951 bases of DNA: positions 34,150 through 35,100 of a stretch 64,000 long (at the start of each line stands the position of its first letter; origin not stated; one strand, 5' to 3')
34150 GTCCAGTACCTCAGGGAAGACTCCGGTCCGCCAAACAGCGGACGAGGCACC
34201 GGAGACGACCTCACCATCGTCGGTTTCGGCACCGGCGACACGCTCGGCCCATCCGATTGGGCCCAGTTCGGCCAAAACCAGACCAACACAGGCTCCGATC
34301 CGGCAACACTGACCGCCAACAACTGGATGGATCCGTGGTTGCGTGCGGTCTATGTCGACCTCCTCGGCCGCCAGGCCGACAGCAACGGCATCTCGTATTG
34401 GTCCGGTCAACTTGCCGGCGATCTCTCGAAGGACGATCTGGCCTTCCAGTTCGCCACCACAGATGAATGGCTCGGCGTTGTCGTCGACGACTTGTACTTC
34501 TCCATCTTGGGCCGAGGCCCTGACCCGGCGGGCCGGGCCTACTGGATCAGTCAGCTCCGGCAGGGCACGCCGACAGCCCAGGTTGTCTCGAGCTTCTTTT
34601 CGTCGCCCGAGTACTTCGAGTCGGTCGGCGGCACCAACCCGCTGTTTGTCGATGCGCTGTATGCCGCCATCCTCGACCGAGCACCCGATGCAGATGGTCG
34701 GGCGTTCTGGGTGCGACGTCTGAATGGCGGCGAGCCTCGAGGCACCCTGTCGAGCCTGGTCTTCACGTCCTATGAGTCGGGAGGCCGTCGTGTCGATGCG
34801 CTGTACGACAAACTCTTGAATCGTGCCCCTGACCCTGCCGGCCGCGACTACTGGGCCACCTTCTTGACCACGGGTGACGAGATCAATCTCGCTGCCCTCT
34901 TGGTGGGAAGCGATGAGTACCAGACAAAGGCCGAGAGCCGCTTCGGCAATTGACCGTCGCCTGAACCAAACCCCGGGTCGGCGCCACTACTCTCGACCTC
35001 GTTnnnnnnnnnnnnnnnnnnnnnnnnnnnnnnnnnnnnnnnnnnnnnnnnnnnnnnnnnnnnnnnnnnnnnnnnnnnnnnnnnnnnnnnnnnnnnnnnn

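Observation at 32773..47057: A conserved ~205-aa four-repeat DUF4214-type C-terminal module shared by three secreted proteins in the glycan locus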

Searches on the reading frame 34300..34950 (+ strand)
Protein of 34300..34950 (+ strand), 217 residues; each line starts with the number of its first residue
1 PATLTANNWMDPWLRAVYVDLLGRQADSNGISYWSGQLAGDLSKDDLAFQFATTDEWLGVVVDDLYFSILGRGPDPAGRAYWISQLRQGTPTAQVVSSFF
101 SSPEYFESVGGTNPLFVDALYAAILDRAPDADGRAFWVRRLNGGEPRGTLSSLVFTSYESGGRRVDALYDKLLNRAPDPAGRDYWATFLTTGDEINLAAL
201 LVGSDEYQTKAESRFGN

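Call 22: search_solved_structures(query=A1, max_evalue=1, show_alignments=2)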
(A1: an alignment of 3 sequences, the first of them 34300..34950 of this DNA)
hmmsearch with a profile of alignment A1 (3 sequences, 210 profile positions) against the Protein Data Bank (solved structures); distinct sequences matched with E-value up to 1: 3.
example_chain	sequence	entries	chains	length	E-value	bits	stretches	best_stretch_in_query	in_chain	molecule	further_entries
8imk_1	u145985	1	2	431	0.012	18.5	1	54-126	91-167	ApcH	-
7eyd_09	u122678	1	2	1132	0.042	16.7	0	54-130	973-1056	Phycobiliprotein ApcE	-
3wso_A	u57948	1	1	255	0.28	14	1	109-186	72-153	F-box only protein 44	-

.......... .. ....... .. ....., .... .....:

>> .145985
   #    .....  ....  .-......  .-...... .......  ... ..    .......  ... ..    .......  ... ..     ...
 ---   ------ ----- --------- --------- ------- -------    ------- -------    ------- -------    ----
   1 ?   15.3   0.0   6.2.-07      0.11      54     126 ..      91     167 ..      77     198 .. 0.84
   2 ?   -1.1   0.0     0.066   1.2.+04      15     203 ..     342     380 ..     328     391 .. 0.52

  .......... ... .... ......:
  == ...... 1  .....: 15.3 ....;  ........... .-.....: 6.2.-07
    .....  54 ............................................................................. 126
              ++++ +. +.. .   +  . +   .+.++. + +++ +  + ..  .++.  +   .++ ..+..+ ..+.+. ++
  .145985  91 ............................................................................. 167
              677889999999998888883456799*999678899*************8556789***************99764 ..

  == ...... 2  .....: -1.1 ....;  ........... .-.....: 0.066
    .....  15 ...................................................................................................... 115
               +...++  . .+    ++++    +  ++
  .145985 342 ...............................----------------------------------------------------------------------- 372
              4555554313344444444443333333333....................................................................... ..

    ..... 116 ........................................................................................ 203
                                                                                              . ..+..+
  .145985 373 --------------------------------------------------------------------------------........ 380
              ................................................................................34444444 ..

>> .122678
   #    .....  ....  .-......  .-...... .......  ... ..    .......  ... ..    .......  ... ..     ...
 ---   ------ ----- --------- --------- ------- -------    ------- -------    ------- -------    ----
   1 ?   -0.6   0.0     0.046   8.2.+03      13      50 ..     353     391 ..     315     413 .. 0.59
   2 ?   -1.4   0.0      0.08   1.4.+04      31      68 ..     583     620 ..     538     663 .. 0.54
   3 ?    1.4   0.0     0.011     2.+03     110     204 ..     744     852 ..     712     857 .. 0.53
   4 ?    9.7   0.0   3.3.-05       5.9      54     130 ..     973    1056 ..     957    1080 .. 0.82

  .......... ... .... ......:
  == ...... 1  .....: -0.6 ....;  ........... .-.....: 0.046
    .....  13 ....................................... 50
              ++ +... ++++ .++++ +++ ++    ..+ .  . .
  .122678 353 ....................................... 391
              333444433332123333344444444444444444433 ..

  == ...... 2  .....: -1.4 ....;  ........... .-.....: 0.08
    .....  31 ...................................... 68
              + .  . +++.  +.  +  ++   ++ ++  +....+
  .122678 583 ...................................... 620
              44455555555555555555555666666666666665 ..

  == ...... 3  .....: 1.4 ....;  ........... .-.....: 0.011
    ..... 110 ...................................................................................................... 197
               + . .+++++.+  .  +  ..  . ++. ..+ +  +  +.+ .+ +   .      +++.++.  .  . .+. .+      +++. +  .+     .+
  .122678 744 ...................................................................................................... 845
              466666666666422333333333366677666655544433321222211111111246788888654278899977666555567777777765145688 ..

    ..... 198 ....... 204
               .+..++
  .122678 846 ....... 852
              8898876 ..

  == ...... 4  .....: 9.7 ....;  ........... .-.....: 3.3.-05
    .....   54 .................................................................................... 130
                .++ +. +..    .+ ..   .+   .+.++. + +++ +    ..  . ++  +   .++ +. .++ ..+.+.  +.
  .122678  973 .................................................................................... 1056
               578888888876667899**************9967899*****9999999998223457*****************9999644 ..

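Call 23: find_homologous_proteins(query=A1, max_evalue=1e-10)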
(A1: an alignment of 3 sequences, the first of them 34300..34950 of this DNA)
Query A1 (3 sequences) (217 aa, profile of the alignment): 87 proteins with E <= 1e-10 among 8000 candidates.
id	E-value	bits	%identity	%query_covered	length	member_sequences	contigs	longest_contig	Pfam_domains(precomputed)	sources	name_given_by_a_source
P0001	8.0e-63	230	34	97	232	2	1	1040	PF13946.12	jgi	jgi:hypothetical protein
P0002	8.2e-58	213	39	92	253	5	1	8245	PF13946.12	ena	-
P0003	4.6e-55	205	46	93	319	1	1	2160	PF14258.13,PF13946.12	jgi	jgi:hypothetical protein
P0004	9.7e-55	203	67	72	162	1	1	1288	PF13946.12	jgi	-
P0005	3.3e-54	202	48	93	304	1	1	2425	PF13946.12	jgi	jgi:Domain of unknown function (DUF4214)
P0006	2.5e-50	189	45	90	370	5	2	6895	PF00188.33,PF13946.12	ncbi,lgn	-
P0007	3.4e-48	182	39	94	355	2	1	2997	PF13946.12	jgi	-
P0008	3.7e-48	182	38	94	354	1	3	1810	PF13946.12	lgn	-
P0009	2.7e-47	179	38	94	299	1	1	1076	PF13946.12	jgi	jgi:hypothetical protein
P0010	4.8e-45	172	78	56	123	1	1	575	PF13946.12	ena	-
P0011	1.3e-44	170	42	72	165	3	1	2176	PF13946.12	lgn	-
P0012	1.7e-43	167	43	76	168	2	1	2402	PF13946.12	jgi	-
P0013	6.2e-42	162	34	94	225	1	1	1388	PF13946.12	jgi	jgi:hypothetical protein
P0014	4.4e-40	156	32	91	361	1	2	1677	PF13946.12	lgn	-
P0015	2.4e-39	153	31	78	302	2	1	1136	PF05345.19,PF13946.12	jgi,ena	-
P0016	7.7e-39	152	40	92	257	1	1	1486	PF00427.27,PF08811.17,PF13946.12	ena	-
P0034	1.3e-28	118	37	83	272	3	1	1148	PF00427.27,PF13946.12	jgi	jgi:hypothetical protein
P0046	8.5e-24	102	27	95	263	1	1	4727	PF00427.27,PF13946.12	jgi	jgi:hypothetical protein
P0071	1.3e-17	82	33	70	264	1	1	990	PF07587.17,PF00427.27,PF13946.12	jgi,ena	-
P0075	4.3e-14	71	29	59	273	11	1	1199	PF00427.27,PF22448.2,PF13946.12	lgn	-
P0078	9.3e-13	66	23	92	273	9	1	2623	PF07587.17,PF00427.27,PF22448.2,PF13946.12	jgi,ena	-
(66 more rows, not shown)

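Call 26: find_related_loci(query=A1, collection=genome_contigs, flank=10000)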
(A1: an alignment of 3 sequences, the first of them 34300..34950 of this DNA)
Query A1 (217 aa) in genome_contigs; peptide patterns used: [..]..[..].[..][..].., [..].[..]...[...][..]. (x = any residue, [..] = any of these).
165 stretches matched a pattern; 54 encode a relative of the query (tblastn E <= 1e-3); 53 distinct loci.
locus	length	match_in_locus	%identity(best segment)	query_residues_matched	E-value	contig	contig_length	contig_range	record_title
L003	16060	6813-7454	81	2-215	9e-114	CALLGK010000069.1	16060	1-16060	MAG: uncultured Acidimicrobiales bacterium isolate R1_Bin_METABAT__190_1 genome assembly, contig: c_000001695952, whole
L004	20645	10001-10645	82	3-217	1e-113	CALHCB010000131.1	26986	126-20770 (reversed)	MAG: uncultured Acidimicrobiales bacterium isolate R4_Bin_Bin_147_sub_1 genome assembly, contig: c_000004993706, whole g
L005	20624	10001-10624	80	8-215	2e-112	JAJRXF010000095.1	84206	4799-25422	MAG: Actinomycetes bacterium isolate Dive96_bin3.128 k141_2509095, whole genome shotgun sequence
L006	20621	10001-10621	76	9-215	1e-98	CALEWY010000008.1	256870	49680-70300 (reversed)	MAG: uncultured Acidimicrobiales bacterium isolate R2_Bin_Bin_115_sub_1 genome assembly, contig: c_000000704262, whole g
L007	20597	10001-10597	75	6-207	1e-97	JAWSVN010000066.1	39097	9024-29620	MAG: Acidimicrobiales bacterium isolate PJM02_PBAT_act1 EcoflexJ0_contig_938, whole genome shotgun sequence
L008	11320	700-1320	63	7-213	7e-88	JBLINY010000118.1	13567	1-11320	MAG: Acidimicrobiales bacterium isolate 3300053785_183 Ga0535658_0012118, whole genome shotgun sequence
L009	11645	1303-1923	64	9-215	2e-87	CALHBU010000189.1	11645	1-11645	MAG: uncultured Acidimicrobiales bacterium isolate R2_Bin_MAXBIN__081_sub_1 genome assembly, contig: c_000004094263, who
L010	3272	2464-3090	63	9-217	5e-88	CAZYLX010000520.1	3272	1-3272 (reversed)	MAG TPA_asm: uncultured Acidimicrobiaceae bacterium isolate SRP155585_co2_68 genome assembly, contig: NODE_37184_length_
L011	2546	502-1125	44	1-210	8e-47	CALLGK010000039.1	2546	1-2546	MAG: uncultured Acidimicrobiales bacterium isolate R1_Bin_METABAT__190_1 genome assembly, contig: c_000000354370, whole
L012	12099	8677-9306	45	5-215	2e-46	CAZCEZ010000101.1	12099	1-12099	MAG TPA_asm: uncultured Acidimicrobiaceae bacterium isolate SRP321284_co1_123 genome assembly, contig: NODE_6692_length_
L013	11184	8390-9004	42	10-214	3e-46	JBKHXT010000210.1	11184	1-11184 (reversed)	MAG: Acidimicrobiia bacterium isolate N_bin.26.orig k127_232348, whole genome shotgun sequence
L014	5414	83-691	42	5-211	1e-43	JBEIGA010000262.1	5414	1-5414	MAG: Acidimicrobiales bacterium isolate Sample-102-S76-bin-11 Sample_102_S76-bin_11-k141_643324, whole genome shotgun se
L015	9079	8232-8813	42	6-210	2e-41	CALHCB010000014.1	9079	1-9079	MAG: uncultured Acidimicrobiales bacterium isolate R4_Bin_Bin_147_sub_1 genome assembly, contig: c_000004690186, whole g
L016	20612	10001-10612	44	13-211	5e-40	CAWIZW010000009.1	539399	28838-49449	MAG: uncultured Acidimicrobiia bacterium isolate MFD05567.bin.2.101 genome assembly, contig: contig_19981, whole genome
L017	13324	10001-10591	39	9-215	9e-39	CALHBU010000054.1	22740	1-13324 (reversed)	MAG: uncultured Acidimicrobiales bacterium isolate R2_Bin_MAXBIN__081_sub_1 genome assembly, contig: c_000000691555, who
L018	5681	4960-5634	42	14-213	3e-38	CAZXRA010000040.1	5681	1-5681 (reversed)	MAG TPA_asm: uncultured Iamiaceae bacterium isolate binchicken_co31_422 genome assembly, contig: k141_1331448, whole gen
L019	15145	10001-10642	37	4-210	5e-36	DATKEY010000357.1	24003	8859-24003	MAG TPA_asm: Candidatus Dormiibacterota bacterium isolate SMAG_U14511 k141_2753793, whole genome shotgun sequence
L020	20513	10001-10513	43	6-211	6e-35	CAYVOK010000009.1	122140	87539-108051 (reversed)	MAG TPA_asm: uncultured Acidimicrobiaceae bacterium isolate SRP193358_co1_762 genome assembly, contig: NODE_129_length_1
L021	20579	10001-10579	40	16-213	5e-35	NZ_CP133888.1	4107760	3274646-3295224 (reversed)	Salinilacustrithrix flava strain EGI L10123 chromosome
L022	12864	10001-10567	38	11-194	1e-34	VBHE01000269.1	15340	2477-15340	MAG: Chloroflexi bacterium isolate CF_96 14_1009_12_20cm_scaffold_8618, whole genome shotgun sequence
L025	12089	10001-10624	36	13-210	2e-32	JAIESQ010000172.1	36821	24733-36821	MAG: Pirellulales bacterium isolate co.spades.METABAT.2.5kb_062 c_000000441522, whole genome shotgun sequence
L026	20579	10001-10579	40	16-213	1e-32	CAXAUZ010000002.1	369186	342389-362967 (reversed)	MAG TPA_asm: uncultured Acidimicrobiaceae bacterium isolate ERR2752157_binner123_Refined_19 genome assembly, contig: ERZ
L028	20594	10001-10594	39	13-217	4e-34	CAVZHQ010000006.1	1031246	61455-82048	MAG: uncultured Acidimicrobiales bacterium isolate MFD04651.bin.1.148 genome assembly, contig: contig_3936, whole genome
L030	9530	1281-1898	35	11-192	1e-26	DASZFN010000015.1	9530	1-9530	MAG TPA_asm: Gemmataceae bacterium isolate SMAG_U6523 k141_8242, whole genome shotgun sequence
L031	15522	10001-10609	32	13-214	4e-27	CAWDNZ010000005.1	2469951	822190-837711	MAG: uncultured Acidimicrobiales bacterium isolate MFD03551.bin.1.131 genome assembly, contig: contig_18250, whole genom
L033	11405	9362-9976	31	11-214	1e-19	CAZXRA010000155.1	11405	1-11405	MAG TPA_asm: uncultured Iamiaceae bacterium isolate binchicken_co31_422 genome assembly, contig: k141_4469435, whole gen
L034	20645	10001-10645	31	11-192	2e-19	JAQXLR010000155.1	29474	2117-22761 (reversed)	MAG: Clostridiales bacterium isolate SUG1308 k141_99476, whole genome shotgun sequence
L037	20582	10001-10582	24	13-208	3e-17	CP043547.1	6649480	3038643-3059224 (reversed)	Planctomycetales bacterium 10988 chromosome, complete genome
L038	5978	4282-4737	33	2-214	2e-16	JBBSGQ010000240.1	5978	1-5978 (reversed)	MAG: Acidimicrobiales bacterium isolate LS2_sbin.43 LS2_sbin.43_K_98524_L_5978_cov_11.0000, whole genome shotgun sequenc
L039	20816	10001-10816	26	1-206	8e-16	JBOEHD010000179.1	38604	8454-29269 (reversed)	MAG: Acidimicrobiales bacterium isolate PBSact2 PBS13d_contig_4670, whole genome shotgun sequence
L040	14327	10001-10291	42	17-202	5e-15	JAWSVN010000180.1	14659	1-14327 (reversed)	MAG: Acidimicrobiales bacterium isolate PJM02_PBAT_act1 EcoflexJ0_contig_3742, whole genome shotgun sequence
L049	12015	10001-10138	47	61-208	4e-8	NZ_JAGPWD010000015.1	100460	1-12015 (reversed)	Massilia sp. ZL223 Massilia_ZL223_S140_Assembly_contig_15, whole genome shotgun sequence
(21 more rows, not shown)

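Call 29: search_protein_families(library=pfam, proteins=[L007:3409-5070:-, L012:7120-9312:+, L013:5225-6502:+, L013:7403-9019:+, L016:9173-10612:+, L017:8996-10606:+, L019:9176-10651:+, L021:8048-10585:+, L022:8039-10729:+, L026:8960-10585:+], max_evalue=0.001)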
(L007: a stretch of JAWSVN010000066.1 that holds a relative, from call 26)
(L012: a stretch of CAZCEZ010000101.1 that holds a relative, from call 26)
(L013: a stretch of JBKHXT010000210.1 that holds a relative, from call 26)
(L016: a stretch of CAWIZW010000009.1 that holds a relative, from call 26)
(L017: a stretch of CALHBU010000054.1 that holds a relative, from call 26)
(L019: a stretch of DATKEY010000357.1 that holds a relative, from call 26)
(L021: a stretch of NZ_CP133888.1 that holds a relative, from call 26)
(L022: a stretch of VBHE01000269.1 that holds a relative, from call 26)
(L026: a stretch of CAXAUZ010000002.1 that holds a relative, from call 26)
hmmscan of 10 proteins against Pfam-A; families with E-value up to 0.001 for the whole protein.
L007:3409-5070:- (554 aa): 2 families
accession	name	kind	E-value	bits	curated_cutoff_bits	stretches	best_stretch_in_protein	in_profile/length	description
PF13946.11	DUF4214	-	6.5e-18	65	23.2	1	405-449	24-69/72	Domain of unknown function (DUF4214)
PF00188.32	CAP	-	0.00011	23.4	21.1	1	116-217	3-101/117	Cysteine-rich secretory protein family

L012:7120-9312:+ (731 aa): 1 family
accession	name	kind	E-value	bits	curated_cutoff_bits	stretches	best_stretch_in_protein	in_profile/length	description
PF13946.11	DUF4214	-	1.8e-28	98.9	23.2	3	611-674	1-68/72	Domain of unknown function (DUF4214)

L013:5225-6502:+ (426 aa): 2 families
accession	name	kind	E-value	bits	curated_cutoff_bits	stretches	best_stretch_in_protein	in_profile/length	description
PF13946.11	DUF4214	-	1.1e-34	118.7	23.2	4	303-367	1-68/72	Domain of unknown function (DUF4214)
PF01551.29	Peptidase_M23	-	2.2e-14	53.9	28.7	2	154-196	57-96/96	Peptidase family M23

L013:7403-9019:+ (539 aa): 2 families
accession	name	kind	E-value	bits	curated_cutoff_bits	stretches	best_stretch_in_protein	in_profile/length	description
PF13946.11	DUF4214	-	1.3e-39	134.6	23.2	4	416-480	1-68/72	Domain of unknown function (DUF4214)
PF01551.29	Peptidase_M23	-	7e-15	55.4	28.7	2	265-307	57-96/96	Peptidase family M23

L016:9173-10612:+ (480 aa): 1 family
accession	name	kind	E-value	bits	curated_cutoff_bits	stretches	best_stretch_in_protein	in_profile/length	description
PF13946.11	DUF4214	-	5.9e-28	97.2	23.2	3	280-326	21-68/72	Domain of unknown function (DUF4214)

L017:8996-10606:+ (537 aa): 2 families
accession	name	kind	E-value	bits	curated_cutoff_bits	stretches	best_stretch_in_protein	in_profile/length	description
PF13946.11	DUF4214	-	2.2e-30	105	23.2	4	385-433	22-70/72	Domain of unknown function (DUF4214)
PF00188.32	CAP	-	0.00018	22.8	21.1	1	89-192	2-103/117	Cysteine-rich secretory protein family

L019:9176-10651:+ (492 aa): 2 families
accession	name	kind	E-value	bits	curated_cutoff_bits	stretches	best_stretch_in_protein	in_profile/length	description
PF13946.11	DUF4214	-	1.9e-35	121.2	23.2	3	376-437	7-68/72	Domain of unknown function (DUF4214)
PF17802.7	SpaA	-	9.9e-06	26.1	23.1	1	55-133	6-64/91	Prealbumin-like fold domain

L021:8048-10585:+ (846 aa): 1 family
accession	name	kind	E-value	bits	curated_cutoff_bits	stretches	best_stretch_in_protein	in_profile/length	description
PF13946.11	DUF4214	-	7.1e-25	87.3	23.2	2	728-791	2-68/72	Domain of unknown function (DUF4214)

L022:8039-10729:+ (897 aa): 2 families
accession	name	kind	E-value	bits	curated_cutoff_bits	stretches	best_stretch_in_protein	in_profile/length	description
PF13946.11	DUF4214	-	1e-34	118.8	23.2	3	748-809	7-68/72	Domain of unknown function (DUF4214)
PF17802.7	SpaA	-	1.6e-05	25.4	23.1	1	426-505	5-64/91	Prealbumin-like fold domain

L026:8960-10585:+ (542 aa): 1 family
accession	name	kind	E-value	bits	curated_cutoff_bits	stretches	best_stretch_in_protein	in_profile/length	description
PF13946.11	DUF4214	-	4.2e-26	91.2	23.2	3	424-487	2-68/72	Domain of unknown function (DUF4214)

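Call 30: search_protein_families(library=pfam, proteins=[L028:9431-10606:+, L030:3-1925:+, L018:2215-5655:+, L033:5639-9976:+, L025:8420-10735:+, L037:6380-10600:+, L038:3166-4872:+, L039:9008-10816:+, L039:3051-4940:+, L040:8552-10312:+], max_evalue=0.001)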
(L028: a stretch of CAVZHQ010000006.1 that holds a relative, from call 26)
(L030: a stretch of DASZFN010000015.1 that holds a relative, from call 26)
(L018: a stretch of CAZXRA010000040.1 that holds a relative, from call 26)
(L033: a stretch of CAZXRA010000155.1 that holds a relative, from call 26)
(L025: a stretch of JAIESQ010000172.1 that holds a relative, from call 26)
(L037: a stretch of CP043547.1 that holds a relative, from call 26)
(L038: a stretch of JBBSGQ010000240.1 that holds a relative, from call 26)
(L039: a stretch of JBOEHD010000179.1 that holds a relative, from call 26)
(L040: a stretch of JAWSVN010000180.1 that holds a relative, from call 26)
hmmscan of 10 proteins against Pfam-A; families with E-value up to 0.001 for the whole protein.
L028:9431-10606:+ (392 aa): 1 family
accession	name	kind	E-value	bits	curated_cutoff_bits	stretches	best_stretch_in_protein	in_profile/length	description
PF13946.11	DUF4214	-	7.9e-29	100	23.2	3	275-340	3-70/72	Domain of unknown function (DUF4214)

L030:3-1925:+ (641 aa): 16 families
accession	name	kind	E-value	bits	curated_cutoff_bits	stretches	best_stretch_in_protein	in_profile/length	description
PF17210.9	SdrD_B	-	2.4e-51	173.1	29.7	3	50-130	2-79/112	SdrD B-like domain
PF13946.11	DUF4214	-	2.1e-36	124.3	23.2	4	521-582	3-68/72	Domain of unknown function (DUF4214)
PF13620.12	CarboxypepD_reg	-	8.6e-25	87.4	32.3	3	65-118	7-57/82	Carboxypeptidase regulatory-like domain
PF17802.7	SpaA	-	3.6e-23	82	23.1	3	68-121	12-65/91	Prealbumin-like fold domain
PF09430.16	EMC7_beta-sandw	-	7.4e-10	39.5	26.6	0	300-366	8-69/122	ER membrane protein complex subunit 7, beta-sandwich domain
PF14686.12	fn3_3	-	8.1e-08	32.4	24.4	0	205-227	28-50/75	Polysaccharide lyase family 4, domain II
PF13715.12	CarbopepD_reg_2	-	1e-07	32.3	32.2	0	68-114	10-49/88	CarboxypepD_reg-like domain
PF24025.1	Ig_DR_A0283-like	-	3.5e-07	30.9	27.1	0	291-351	13-71/102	DR_A0283-like, Ig-like domain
PF24421.1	Ig_J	-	1.1e-06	29.1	29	0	204-227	58-81/104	Tip attachment protein J, Ig-like domain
PF02369.22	Big_1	-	1.4e-06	28.7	34.9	0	65-115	26-78/93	Bacterial Ig-like domain (group 1)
PF23623.1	GBD_IRG7_N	-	1.5e-05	25.5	27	0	190-227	40-77/95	IRG7 N-terminal galactose binding domain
PF07495.19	Y_Y_Y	-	1.7e-05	25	26.6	0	94-113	23-42/65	Y_Y_Y domain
PF19403.5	SpaA_2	-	0.00014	22.8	25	0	95-124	40-70/96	Prealbumin-like fold domain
PF16555.11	GramPos_pilinD1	-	0.00017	22.6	23.1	0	79-117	74-122/160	Gram-positive pilin subunit D1, N-terminal domain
PF22904.2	NOMO1-like_2nd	-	0.00031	21.2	27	0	297-345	17-63/90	BOS complex subunit NOMO1-like, second beta sandwich domain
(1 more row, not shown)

L018:2215-5655:+ (1147 aa): 2 families
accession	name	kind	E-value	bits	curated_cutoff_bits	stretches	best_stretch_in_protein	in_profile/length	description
PF13946.11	DUF4214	-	4.7e-31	107.1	23.2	2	1028-1086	6-67/72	Domain of unknown function (DUF4214)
PF16640.11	Big_3_5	-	2.4e-26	92.6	35.5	3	284-380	5-87/88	Bacterial Ig-like domain (group 3)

L033:5639-9976:+ (1446 aa): 8 families
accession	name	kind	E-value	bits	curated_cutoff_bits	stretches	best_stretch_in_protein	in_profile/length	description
PF13946.11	DUF4214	-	4e-26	91.3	23.2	3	1240-1289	20-70/72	Domain of unknown function (DUF4214)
PF13517.12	FG-GAP_3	-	4.8e-15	56.3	26.9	2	1138-1194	1-59/61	FG-GAP-like repeat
PF00082.27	Peptidase_S8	-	1.2e-10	41.7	21.8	1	154-387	4-187/288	Subtilase family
PF14783.12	BBS2_Mid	-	2.4e-08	34.5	27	0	691-717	4-30/108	Ciliary BBSome complex subunit 2, middle region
PF01839.29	FG-GAP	-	7.7e-07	29.3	22.1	0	687-714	3-27/37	FG-GAP repeat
PF15907.11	Itfg2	-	9.1e-06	25.6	27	0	692-716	81-105/330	Integrin-alpha FG-GAP repeat-containing protein 2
PF25292.1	Beta-prop_CGLA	-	7.2e-05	22.8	26.8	0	1007-1028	46-67/316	Lambda-carrageenase beta-propeller domain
PF23743.1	Beta-prop_BBS7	-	0.00015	21.6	27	0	691-718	226-253/299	BBS7 beta-propeller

L025:8420-10735:+ (772 aa): 1 family
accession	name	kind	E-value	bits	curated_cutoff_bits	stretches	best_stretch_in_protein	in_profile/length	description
PF13946.11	DUF4214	-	3.7e-38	129.9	23.2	4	577-620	26-70/72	Domain of unknown function (DUF4214)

L037:6380-10600:+ (1407 aa): 3 families
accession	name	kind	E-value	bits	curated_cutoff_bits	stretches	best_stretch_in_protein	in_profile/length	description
PF22494.2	choice_anch_I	-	1.5e-130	436.7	32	1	716-1195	11-489/489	Choice-of-anchor I domain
PF13946.11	DUF4214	-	2.4e-23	82.4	23.2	2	1357-1402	24-70/72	Domain of unknown function (DUF4214)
PF02872.23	5_nucleotid_C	-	1.5e-21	77.6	23.6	1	442-642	5-154/158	5'-nucleotidase, C-terminal domain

L038:3166-4872:+ (569 aa): 3 families
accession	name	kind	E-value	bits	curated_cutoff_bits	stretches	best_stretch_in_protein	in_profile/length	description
PF00089.32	Trypsin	-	1.1e-49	169.6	20.6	1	107-343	1-212/220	Trypsin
PF13946.11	DUF4214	-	3.2e-24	85.2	23.2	1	452-519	1-70/72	Domain of unknown function (DUF4214)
PF13365.12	Trypsin_2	-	3.5e-05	25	27.6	1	140-253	3-102/144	Trypsin-like peptidase domain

L039:9008-10816:+ (603 aa): 3 families
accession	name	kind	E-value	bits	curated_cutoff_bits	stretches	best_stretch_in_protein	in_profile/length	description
PF13946.11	DUF4214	-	4.2e-54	180.9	23.2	4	382-447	4-71/72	Domain of unknown function (DUF4214)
PF09118.17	GO-like_E_set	-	1.9e-20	73.4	25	1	234-329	1-100/100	Galactose oxidase-like, Early set domain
PF13964.12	Kelch_6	-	0.0001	22.6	25.3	0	133-186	8-50/50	Kelch motif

L039:3051-4940:+ (630 aa): 2 families
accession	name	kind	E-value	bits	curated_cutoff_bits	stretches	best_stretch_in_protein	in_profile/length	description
PF01551.29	Peptidase_M23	-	2.9e-17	63.1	28.7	2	279-333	2-54/96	Peptidase family M23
PF13946.11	DUF4214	-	2.3e-15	56.8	23.2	1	514-577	2-66/72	Domain of unknown function (DUF4214)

L040:8552-10312:+ (587 aa): 1 family
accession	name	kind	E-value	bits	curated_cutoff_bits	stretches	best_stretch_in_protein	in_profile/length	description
PF13946.11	DUF4214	-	1.4e-15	57.5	23.2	2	482-529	21-69/72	Domain of unknown function (DUF4214)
